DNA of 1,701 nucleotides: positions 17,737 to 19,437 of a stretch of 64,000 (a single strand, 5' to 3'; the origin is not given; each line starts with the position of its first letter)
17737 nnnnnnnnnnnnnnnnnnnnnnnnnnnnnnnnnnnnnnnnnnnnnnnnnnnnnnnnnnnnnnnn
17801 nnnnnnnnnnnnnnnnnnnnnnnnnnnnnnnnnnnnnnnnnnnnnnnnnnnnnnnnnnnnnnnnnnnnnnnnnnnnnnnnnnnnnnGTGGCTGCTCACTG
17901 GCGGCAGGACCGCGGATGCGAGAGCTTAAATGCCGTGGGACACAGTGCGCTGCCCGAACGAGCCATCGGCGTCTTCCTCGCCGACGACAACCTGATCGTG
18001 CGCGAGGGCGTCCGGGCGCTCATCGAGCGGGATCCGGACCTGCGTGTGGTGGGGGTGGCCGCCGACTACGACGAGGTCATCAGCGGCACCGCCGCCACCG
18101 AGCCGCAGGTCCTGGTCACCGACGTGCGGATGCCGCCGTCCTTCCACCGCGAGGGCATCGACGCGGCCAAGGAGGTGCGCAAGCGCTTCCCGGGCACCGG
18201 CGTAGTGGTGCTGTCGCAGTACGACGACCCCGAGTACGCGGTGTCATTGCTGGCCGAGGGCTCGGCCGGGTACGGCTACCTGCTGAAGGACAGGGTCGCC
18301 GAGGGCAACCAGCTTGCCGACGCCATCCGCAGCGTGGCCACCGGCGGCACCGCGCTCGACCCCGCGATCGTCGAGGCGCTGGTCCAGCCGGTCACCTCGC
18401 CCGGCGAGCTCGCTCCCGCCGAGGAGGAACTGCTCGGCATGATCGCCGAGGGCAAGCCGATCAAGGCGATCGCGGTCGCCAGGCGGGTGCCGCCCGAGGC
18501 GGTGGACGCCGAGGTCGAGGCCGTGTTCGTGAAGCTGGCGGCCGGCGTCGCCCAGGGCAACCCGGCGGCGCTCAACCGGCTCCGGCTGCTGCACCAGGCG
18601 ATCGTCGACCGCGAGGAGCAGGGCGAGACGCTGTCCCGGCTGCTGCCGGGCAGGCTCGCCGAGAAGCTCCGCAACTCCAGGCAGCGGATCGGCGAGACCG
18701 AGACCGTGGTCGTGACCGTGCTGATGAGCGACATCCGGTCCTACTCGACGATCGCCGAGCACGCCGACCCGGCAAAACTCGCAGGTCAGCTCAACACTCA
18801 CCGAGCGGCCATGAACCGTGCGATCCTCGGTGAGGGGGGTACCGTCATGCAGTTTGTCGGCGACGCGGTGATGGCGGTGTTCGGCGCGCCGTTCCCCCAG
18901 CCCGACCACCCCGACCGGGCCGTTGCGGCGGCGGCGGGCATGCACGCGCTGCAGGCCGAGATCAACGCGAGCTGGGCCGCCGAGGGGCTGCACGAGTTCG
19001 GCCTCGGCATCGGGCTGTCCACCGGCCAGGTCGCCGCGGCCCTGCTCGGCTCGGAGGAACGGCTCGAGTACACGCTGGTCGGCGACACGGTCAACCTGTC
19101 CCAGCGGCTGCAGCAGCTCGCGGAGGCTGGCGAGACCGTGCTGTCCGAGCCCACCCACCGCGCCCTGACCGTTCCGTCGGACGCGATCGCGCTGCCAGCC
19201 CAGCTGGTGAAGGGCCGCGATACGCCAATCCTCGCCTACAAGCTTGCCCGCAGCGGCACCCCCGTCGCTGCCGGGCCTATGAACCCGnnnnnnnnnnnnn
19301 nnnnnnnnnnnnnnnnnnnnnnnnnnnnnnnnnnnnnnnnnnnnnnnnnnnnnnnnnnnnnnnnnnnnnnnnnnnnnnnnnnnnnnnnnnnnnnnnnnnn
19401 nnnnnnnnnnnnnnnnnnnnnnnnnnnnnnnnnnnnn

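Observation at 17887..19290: Three-domain response regulator: receiver, LuxR-type HTH and class III adenylyl cyclase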

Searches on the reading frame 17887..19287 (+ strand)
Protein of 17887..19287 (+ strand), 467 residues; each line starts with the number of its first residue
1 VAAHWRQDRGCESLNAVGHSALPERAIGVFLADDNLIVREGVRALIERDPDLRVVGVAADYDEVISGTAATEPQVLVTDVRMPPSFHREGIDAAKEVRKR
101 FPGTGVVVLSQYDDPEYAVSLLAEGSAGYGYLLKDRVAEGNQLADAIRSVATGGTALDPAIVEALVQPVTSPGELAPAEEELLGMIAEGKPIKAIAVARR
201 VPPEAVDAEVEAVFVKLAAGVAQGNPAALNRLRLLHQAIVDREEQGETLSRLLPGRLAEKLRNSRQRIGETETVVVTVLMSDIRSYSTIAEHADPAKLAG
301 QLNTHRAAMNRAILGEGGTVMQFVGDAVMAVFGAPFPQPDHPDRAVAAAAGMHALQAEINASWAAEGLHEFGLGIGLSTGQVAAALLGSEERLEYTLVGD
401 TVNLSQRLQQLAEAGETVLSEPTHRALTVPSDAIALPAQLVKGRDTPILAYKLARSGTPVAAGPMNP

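Call 3: search_protein_families(library=pfam, proteins=[window:17887-19287:+], max_evalue=1)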
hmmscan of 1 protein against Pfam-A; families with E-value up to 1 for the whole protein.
window:17887-19287:+ (467 aa): 4 families
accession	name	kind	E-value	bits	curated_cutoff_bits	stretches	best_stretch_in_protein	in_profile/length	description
PF00211.25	Guanylate_cyc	-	1.1e-18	67.9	21.9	1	275-432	8-161/183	Adenylate and Guanylate cyclase catalytic domain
PF00072.30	Response_reg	-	3.2e-14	53.5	30.2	1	29-135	1-100/111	Response regulator receiver domain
PF09960.14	DUF2194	-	0.15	10.8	30.4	1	19-58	383-422/582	Uncharacterised protein conserved in bacteria (DUF2194)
PF00196.25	GerE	-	0.19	11.8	23.5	1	175-219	3-47/57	Bacterial regulatory proteins, luxR family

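Call 4: search_protein_families(library=ncbifam, proteins=[window:17887-19287:+], max_evalue=1)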
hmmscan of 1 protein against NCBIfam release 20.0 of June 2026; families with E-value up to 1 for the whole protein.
window:17887-19287:+ (467 aa): 27 families (the best 25 are shown)
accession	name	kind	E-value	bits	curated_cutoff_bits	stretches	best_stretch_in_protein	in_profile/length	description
NF047785.1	respo_reg_MadR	equivalog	2.3e-26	92.5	300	1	28-218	2-192/209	MadR family response regulator transcription factor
NF052445.1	RespRegMctR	equivalog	5.1e-26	91.4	300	1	27-216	2-186/205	two-component system response regulator MctR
NF007935.0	PRK10651.1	equivalog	5.3e-20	71.5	250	1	27-217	7-198/216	two-component system response regulator NarL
NF007685.0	PRK10360.1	equivalog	4.8e-15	55.9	258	1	27-217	2-180/196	response regulator transcription factor UhpA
NF011896.0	PRK15369.1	equivalog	6.2e-15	55.4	242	1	28-206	5-181/211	two component system response regulator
NF007018.1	PRK09483.1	equivalog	2.1e-13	50.4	280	1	27-218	2-192/217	UvrY/SirA/GacA family response regulator transcription factor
NF007708.0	PRK10403.1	equivalog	1.1e-12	47.9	343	1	28-211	8-190/215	nitrate/nitrite response regulator protein NarP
NF008098.0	PRK10840.1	equivalog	8.9e-11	41.7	235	1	27-199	4-175/216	response regulator transcription factor RcsB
NF001965.0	PRK00742.1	subfamily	1.8e-10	40.6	293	1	26-123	3-96/357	chemotaxis-specific protein-glutamate methyltransferase CheB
NF009206.0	PRK12555.1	subfamily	4.3e-08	32.5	342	1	29-112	3-83/340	chemotaxis-specific protein-glutamate methyltransferase CheB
NF006900.1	PRK09390.1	equivalog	1.1e-07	31.6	255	1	28-220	6-188/203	response regulator FixJ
TIGR01818.1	ntrC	equivalog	1.1e-06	27.7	558.6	1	29-134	1-99/463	nitrogen regulation protein NR(I)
NF008677.0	PRK11697.1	equivalog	2.9e-06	26.8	246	1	28-135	3-102/238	two-component system response regulator BtsR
NF008469.0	PRK11361.1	equivalog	7.3e-06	24.9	714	1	29-129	7-102/461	acetoacetate metabolism transcriptional regulator AtoC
NF041367.1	CheY_Halo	equivalog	1.8e-05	25.1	200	1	29-129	1-96/114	chemotaxis protein CheY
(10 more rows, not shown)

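Call 5: find_homologous_proteins(query=window:17887-19287:+)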
Query window:17887-19287:+ (467 aa): 7366 proteins with E <= 0.001 among 8000 candidates; the best 120 are listed.
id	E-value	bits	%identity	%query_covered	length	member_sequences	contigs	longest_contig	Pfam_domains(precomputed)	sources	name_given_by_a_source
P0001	1.1e-273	926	96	97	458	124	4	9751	PF00211.26,PF00072.31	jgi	jgi:adenylate cyclase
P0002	1.3e-271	919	98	97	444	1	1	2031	PF00211.26,PF00072.31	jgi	jgi:class 3 adenylate cyclase/DNA-binding NarL/FixJ family response regulator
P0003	4.3e-269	911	95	97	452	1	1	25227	PF00211.26,PF00072.31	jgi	jgi:class 3 adenylate cyclase/ActR/RegA family two-component response regulator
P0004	8.2e-267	903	95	97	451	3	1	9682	PF00211.26,PF00072.31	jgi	jgi:class 3 adenylate cyclase/ActR/RegA family two-component response regulator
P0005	1.2e-255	866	91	100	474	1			PF00211.26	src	-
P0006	8.6e-253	857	91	97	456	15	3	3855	PF00211.26,PF00072.31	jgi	jgi:adenylate cyclase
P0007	6.3e-250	848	90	96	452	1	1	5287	PF00211.26,PF00072.31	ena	-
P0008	2.8e-249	845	79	73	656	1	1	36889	PF00211.26,PF00072.31,PF07071.18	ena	-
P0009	3.3e-249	845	91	95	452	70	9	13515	PF00211.26,PF00072.31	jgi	jgi:class 3 adenylate cyclase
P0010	1.5e-247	840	90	95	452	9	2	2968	PF00211.26,PF00072.31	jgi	jgi:class 3 adenylate cyclase/FixJ family two-component response regulator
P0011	2.0e-247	839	90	96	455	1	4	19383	PF00211.26,PF00072.31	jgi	jgi:adenylate cyclase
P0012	3.7e-247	838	88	97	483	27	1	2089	PF00211.26,PF00072.31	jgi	jgi:adenylate cyclase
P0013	6.4e-247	838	91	94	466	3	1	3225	PF00211.26,PF00072.31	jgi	jgi:adenylate cyclase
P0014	7.2e-247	837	90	95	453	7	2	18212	PF00211.26,PF00072.31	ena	-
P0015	1.4e-246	837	90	95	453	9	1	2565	PF00211.26,PF00072.31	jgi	-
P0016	2.7e-246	836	90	93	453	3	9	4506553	PF00211.26,PF00072.31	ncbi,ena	ncbi:MAG: adenylate/guanylate cyclase domain-containing protein [Streptosporangiaceae bacterium]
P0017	2.8e-246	836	90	93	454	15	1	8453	PF00211.26,PF00072.31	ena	-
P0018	5.0e-246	835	90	96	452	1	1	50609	PF00211.26,PF00072.31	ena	-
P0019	7.1e-246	834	87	98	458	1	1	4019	PF00211.26,PF00072.31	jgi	jgi:adenylate cyclase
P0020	7.1e-246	834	89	96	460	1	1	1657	PF00211.26,PF00072.31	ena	-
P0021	1.1e-245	834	87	98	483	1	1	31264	PF00211.26,PF00072.31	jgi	jgi:adenylate cyclase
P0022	1.7e-245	833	90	95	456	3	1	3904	PF00211.26,PF00072.31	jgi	jgi:adenylate cyclase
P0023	2.3e-245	833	87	98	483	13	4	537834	PF00211.26,PF00072.31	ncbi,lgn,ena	-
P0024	2.4e-245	832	91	94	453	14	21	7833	PF00211.26,PF00072.31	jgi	jgi:adenylate cyclase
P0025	5.0e-245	831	87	97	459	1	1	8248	PF00211.26,PF00072.31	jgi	jgi:adenylate cyclase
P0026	9.1e-245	831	88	96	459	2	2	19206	PF00211.26,PF00072.31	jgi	jgi:adenylate cyclase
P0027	9.8e-245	830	89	96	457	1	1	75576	PF00211.26,PF00072.31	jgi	jgi:adenylate cyclase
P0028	1.8e-244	830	90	94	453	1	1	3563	PF00211.26,PF00072.31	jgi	jgi:class 3 adenylate cyclase/ActR/RegA family two-component response regulator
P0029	1.9e-244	830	89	96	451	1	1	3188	PF00211.26,PF00072.31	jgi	jgi:adenylate cyclase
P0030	1.9e-244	829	89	96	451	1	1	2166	PF00211.26,PF00072.31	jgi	jgi:adenylate cyclase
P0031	2.0e-244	829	89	96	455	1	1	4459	PF00211.26,PF00072.31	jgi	jgi:adenylate cyclase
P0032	2.7e-244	829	89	96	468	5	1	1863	PF00211.26,PF00072.31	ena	-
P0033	2.8e-244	829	90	94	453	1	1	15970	PF00211.26,PF00072.31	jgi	-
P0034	2.9e-244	829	89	95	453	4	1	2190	PF00211.26,PF00072.31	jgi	-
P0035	4.4e-244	828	88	97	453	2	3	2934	PF00211.26,PF00072.31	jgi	jgi:class 3 adenylate cyclase/DNA-binding NarL/FixJ family response regulator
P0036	6.2e-244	828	89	96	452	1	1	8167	PF00211.26,PF00072.31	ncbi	-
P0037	9.3e-244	827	90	93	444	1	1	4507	PF00211.26,PF00072.31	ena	-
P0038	9.7e-244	827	88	96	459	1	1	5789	PF00211.26,PF00072.31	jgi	jgi:adenylate cyclase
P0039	1.2e-243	827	90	93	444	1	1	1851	PF00211.26,PF00072.31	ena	-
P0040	1.4e-243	827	87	98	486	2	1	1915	PF00211.26,PF00072.31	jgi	jgi:adenylate cyclase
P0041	1.5e-243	827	88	96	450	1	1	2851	PF00211.26,PF00072.31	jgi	-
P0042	2.0e-243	826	91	92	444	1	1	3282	PF00211.26,PF00072.31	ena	-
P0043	2.6e-243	826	90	93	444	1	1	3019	PF00211.26,PF00072.31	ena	-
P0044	3.3e-243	825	89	95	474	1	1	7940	PF00211.26,PF00072.31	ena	-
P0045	3.4e-243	825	89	94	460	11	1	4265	PF00211.26,PF00072.31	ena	-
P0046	3.9e-243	825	90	92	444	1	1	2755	PF00211.26,PF00072.31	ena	-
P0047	4.3e-243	825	88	96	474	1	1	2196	PF00211.26,PF00072.31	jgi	-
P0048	4.6e-243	825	90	93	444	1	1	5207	PF00211.26,PF00072.31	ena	-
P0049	5.9e-243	825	88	96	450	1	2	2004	PF00211.26,PF00072.31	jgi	-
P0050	6.2e-243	824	87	97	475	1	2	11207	PF00211.26,PF00072.31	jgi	jgi:adenylate cyclase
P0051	7.8e-243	824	89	95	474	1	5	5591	PF00211.26,PF00072.31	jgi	-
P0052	8.0e-243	824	86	99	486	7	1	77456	PF00211.26,PF00072.31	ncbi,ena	-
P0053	8.2e-243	824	88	96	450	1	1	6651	PF00211.26,PF00072.31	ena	-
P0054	1.2e-242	824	88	94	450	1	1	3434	PF00211.26,PF00072.31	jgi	jgi:adenylate cyclase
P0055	1.6e-242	823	90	92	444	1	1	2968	PF00211.26,PF00072.31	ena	-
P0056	1.6e-242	823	88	96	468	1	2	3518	PF00211.26,PF00072.31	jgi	-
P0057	2.5e-242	822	88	96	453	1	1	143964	PF00211.26,PF00072.31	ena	-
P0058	3.8e-242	822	90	92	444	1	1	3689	PF00211.26,PF00072.31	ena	-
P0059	3.9e-242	822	90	92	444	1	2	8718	PF00211.26,PF00072.31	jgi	-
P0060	5.0e-242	822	90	92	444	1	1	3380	PF00211.26,PF00072.31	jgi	-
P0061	5.3e-242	821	88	96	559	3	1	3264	PF00211.26,PF00072.31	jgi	-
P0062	5.4e-242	821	90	92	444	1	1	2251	PF00211.26,PF00072.31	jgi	-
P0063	6.4e-242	821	90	92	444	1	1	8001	PF00211.26,PF00072.31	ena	-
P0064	6.7e-242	821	90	92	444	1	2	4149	PF00211.26,PF00072.31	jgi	-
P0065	1.0e-241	820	90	92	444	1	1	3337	PF00211.26,PF00072.31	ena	-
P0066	1.5e-241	820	90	92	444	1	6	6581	PF00211.26,PF00072.31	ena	-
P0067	1.5e-241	820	90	92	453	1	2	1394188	PF00211.26,PF00072.31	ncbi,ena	-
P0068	1.6e-241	820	90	92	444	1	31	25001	PF00211.26,PF00072.31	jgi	-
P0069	1.9e-241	820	88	95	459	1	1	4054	PF00211.26,PF00072.31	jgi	jgi:class 3 adenylate cyclase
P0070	2.1e-241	819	88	96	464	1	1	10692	PF00211.26,PF00072.31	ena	-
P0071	2.4e-241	819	88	96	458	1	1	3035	PF00211.26,PF00072.31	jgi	jgi:adenylate cyclase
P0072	2.8e-241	819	90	92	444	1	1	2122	PF00211.26,PF00072.31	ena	-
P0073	2.9e-241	819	90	92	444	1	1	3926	PF00211.26,PF00072.31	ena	-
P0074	3.2e-241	819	90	92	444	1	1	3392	PF00211.26,PF00072.31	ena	-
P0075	3.4e-241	819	90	92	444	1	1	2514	PF00211.26,PF00072.31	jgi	-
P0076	6.2e-241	818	89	93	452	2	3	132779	PF00211.26,PF00072.31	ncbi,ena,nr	ncbi:MAG TPA: adenylate/guanylate cyclase domain-containing protein [Streptosporangiaceae bacterium]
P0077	6.3e-241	818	87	95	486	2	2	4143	PF00211.26,PF00072.31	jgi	jgi:adenylate cyclase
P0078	6.8e-241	818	90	92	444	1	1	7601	PF00211.26,PF00072.31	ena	-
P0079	7.8e-241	818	87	96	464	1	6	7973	PF00211.26,PF00072.31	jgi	jgi:adenylate cyclase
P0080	1.4e-240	817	88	96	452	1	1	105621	PF00211.26,PF00072.31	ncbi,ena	-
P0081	1.5e-240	817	90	92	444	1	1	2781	PF00211.26,PF00072.31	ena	-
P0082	2.1e-240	816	90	92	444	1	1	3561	PF00211.26,PF00072.31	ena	-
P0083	2.9e-240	816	87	97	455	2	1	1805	PF00211.26,PF00072.31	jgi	jgi:adenylate cyclase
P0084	3.0e-240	816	88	95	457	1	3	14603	PF00211.26,PF00072.31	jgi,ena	-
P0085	5.3e-240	815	89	92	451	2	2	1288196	PF00211.26,PF00072.31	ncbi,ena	-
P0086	7.9e-240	814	87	96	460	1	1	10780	PF00211.26,PF00072.31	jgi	jgi:class 3 adenylate cyclase/DNA-binding NarL/FixJ family response regulator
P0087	1.0e-239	814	88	93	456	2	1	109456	PF00211.26,PF00072.31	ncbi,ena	-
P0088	1.5e-239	813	87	96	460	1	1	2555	PF00211.26,PF00072.31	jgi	jgi:class 3 adenylate cyclase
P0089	1.7e-239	813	87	94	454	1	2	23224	PF00211.26,PF00072.31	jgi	jgi:class 3 adenylate cyclase/DNA-binding NarL/FixJ family response regulator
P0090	2.0e-239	813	87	96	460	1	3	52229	PF00211.26,PF00072.31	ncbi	-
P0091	2.1e-239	813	88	94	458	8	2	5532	PF00211.26,PF00072.31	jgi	jgi:class 3 adenylate cyclase/ActR/RegA family two-component response regulator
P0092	2.1e-239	813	87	95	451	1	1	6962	PF00211.26,PF00072.31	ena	-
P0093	2.2e-239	813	87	95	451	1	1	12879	PF00211.26,PF00072.31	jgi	-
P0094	2.4e-239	813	85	98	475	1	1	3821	PF00211.26,PF00072.31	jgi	-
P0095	2.7e-239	813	87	96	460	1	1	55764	PF00211.26,PF00072.31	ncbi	-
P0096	3.2e-239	812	85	98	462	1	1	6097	PF00211.26,PF00072.31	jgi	jgi:adenylate cyclase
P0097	3.5e-239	812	87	96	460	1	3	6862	PF00211.26,PF00072.31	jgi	jgi:class 3 adenylate cyclase/ActR/RegA family two-component response regulator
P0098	6.8e-239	811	84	99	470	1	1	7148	PF00211.26,PF00072.31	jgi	jgi:adenylate cyclase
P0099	7.3e-239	811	87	96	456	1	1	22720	PF00211.26,PF00072.31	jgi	jgi:adenylate cyclase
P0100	7.8e-239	811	87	96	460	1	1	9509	PF00211.26,PF00072.31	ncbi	-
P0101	8.2e-239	811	87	96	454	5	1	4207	PF00211.26,PF00072.31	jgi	jgi:class 3 adenylate cyclase/ActR/RegA family two-component response regulator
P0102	1.2e-238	810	88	93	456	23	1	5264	PF00211.26,PF00072.31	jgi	jgi:adenylate cyclase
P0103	1.7e-237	807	86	96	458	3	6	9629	PF00211.26,PF00072.31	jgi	jgi:class 3 adenylate cyclase/DNA-binding NarL/FixJ family response regulator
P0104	1.9e-237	806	84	98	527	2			PF00211.26,PF00072.31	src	-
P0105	5.4e-237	805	86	96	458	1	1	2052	PF00211.26,PF00072.31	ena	-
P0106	1.1e-236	804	88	93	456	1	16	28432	PF00211.26,PF00072.31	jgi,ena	jgi:class 3 adenylate cyclase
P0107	1.5e-236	803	86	95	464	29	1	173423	PF00211.26,PF00072.31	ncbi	-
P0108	2.5e-236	803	86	95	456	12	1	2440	PF00211.26,PF00072.31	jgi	jgi:class 3 adenylate cyclase/DNA-binding NarL/FixJ family response regulator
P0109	3.0e-236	802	85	96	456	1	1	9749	PF00211.26,PF00072.31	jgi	jgi:adenylate cyclase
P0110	3.6e-236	802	85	97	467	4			PF00211.26,PF00072.31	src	-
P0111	4.9e-236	802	88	92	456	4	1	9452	PF00211.26,PF00072.31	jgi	jgi:class 3 adenylate cyclase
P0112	1.8e-235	800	88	93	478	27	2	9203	PF00211.26,PF00072.31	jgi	jgi:class 3 adenylate cyclase/ActR/RegA family two-component response regulator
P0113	4.7e-235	799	87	93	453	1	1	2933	PF00211.26,PF00072.31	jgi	jgi:adenylate cyclase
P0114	5.4e-235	798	85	96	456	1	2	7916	PF00211.26,PF00072.31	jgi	jgi:adenylate cyclase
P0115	6.8e-235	798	85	95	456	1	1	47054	PF00211.26,PF00072.31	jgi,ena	-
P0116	1.1e-234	797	86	95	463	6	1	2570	PF00211.26,PF00072.31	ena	-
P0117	1.5e-234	797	84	96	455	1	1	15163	PF00211.26,PF00072.31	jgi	jgi:class 3 adenylate cyclase/DNA-binding NarL/FixJ family response regulator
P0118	2.3e-234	796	85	96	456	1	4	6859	PF00211.26,PF00072.31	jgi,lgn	jgi:class 3 adenylate cyclase/DNA-binding NarL/FixJ family response regulator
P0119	2.5e-234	796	87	94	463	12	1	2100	PF00211.26,PF00072.31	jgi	jgi:adenylate cyclase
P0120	2.7e-234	796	85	94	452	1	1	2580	PF00211.26,PF00072.31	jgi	jgi:adenylate cyclase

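Call 15: search_protein_representatives(protein=window:17887-19287:+)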
Query: 467 residues. Proteins with E-value up to 0.001 (for the whole library): 153546; up to 1e-10: 57385; up to 1e-30: 726. The best 150 are listed.
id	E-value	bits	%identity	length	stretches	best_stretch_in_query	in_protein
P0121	1.8e-167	574.2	67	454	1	27-455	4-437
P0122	4.2e-164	563.0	57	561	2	26-455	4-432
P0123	6.7e-143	493.2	79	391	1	55-352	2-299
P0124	3.5e-122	424.9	72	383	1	23-305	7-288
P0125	2.4e-119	415.6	65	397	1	25-337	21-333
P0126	6.9e-119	414.1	86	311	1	2-241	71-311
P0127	5.1e-117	407.9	78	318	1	82-345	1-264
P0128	8.1e-112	390.8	59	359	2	247-454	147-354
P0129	8.2e-109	380.9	66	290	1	169-454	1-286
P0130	1.7e-108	379.8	81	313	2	217-368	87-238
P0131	7.0e-105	367.9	72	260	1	71-325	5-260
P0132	1.4e-100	353.7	81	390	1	20-236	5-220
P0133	8.5e-100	351.2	78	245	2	25-166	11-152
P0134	1.0e-98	347.6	61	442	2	38-343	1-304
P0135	9.8e-96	337.8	44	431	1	27-454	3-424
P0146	5.5e-87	309.0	41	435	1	28-453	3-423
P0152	1.7e-80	287.6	60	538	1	146-464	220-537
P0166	2.1e-68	247.7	55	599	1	202-453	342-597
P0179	4.2e-64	233.6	51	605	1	164-457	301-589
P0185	8.2e-63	229.3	52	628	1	197-456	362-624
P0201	5.6e-59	216.7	48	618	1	169-460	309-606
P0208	1.1e-57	212.4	42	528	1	18-436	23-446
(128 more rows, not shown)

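Call 17: search_protein_families(library=pfam, proteins=[P0121, P0122, P0135, P0146, P0208, P0179, P0201, P0166, P0185, P0152], max_evalue=0.1)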
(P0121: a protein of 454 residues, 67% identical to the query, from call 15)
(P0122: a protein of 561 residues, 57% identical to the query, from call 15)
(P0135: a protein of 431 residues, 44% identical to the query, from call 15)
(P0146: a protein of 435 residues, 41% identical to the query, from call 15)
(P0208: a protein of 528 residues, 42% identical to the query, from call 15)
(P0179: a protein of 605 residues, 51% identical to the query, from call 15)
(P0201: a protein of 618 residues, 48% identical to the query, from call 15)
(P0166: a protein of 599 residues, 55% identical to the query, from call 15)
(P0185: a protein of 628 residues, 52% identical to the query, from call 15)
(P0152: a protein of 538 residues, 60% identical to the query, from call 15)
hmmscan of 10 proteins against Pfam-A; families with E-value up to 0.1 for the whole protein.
P0121 (454 aa): 2 families
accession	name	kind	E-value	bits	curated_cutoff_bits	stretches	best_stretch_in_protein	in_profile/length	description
PF00211.25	Guanylate_cyc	-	7.4e-20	71.7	21.9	1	252-428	8-175/183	Adenylate and Guanylate cyclase catalytic domain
PF00072.30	Response_reg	-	1.6e-15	57.7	30.2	1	6-106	1-96/111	Response regulator receiver domain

P0122 (561 aa): 4 families
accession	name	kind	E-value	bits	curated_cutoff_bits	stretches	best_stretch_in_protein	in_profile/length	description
PF00072.30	Response_reg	-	1.6e-41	141.4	30.2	2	446-555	1-109/111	Response regulator receiver domain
PF00211.25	Guanylate_cyc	-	3e-20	73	21.9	1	251-422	7-174/183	Adenylate and Guanylate cyclase catalytic domain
PF21993.1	TetR_C_13_2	-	0.024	15.4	27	0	163-198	21-56/103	Transcriptional regulator LmrA/YxaF-like, C-terminal domain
PF18321.7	3HCDH_RFF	-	0.052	14.3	23.6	0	477-498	5-26/69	3-hydroxybutyryl-CoA dehydrogenase reduced Rossmann-fold domain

P0135 (431 aa): 5 families
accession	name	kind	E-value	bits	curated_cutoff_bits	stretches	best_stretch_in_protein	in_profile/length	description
PF00211.25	Guanylate_cyc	-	2.3e-24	86.4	21.9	1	245-423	7-181/183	Adenylate and Guanylate cyclase catalytic domain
PF00072.30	Response_reg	-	1e-16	61.5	30.2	1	6-103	2-94/111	Response regulator receiver domain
PF08281.18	Sigma70_r4_2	-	0.0019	18.3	25.7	1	148-181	13-47/54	Sigma-70, region 4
PF00196.25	GerE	-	0.026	14.6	23.5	1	150-190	7-47/57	Bacterial regulatory proteins, luxR family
PF13518.12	HTH_28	-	0.082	13.5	25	0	152-179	4-30/52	Helix-turn-helix domain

P0146 (435 aa): 4 families
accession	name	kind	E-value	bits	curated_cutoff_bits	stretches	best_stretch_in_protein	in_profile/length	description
PF00211.25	Guanylate_cyc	-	8.9e-25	87.8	21.9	1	248-417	8-176/183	Adenylate and Guanylate cyclase catalytic domain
PF00072.30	Response_reg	-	1.6e-16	60.8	30.2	1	4-102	1-94/111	Response regulator receiver domain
PF08281.18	Sigma70_r4_2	-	0.0039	17.3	25.7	1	154-191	15-53/54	Sigma-70, region 4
PF02625.21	XdhC_CoxI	-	0.028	14.8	24.3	0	353-378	34-58/68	XdhC and CoxI family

P0208 (528 aa): 0 families

P0179 (605 aa): 2 families
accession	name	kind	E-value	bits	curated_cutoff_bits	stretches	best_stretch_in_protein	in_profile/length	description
PF00211.25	Guanylate_cyc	-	3.3e-21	76.1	21.9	1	406-581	7-177/183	Adenylate and Guanylate cyclase catalytic domain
PF16927.11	HisKA_7TM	-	0.00036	20.9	28.6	1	50-267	4-219/224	N-terminal 7TM region of histidine kinase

P0201 (618 aa): 2 families
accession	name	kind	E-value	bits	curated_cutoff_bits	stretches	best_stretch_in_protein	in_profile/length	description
PF00211.25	Guanylate_cyc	-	4.4e-16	59.4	21.9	1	418-568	8-152/183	Adenylate and Guanylate cyclase catalytic domain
PF01757.29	Acyl_transf_3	-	0.032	13.7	31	1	132-259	140-266/326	Acyltransferase domain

P0166 (599 aa): 1 family
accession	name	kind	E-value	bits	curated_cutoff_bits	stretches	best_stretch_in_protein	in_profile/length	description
PF00211.25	Guanylate_cyc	-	3.6e-20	72.8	21.9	1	416-565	8-152/183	Adenylate and Guanylate cyclase catalytic domain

P0185 (628 aa): 1 family
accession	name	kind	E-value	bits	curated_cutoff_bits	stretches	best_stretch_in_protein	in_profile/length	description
PF00211.25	Guanylate_cyc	-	4.3e-17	62.7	21.9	1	441-621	8-181/183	Adenylate and Guanylate cyclase catalytic domain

P0152 (538 aa): 1 family
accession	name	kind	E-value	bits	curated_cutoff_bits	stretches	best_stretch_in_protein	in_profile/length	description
PF00211.25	Guanylate_cyc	-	1.7e-06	28.2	21.9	1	349-433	9-93/183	Adenylate and Guanylate cyclase catalytic domain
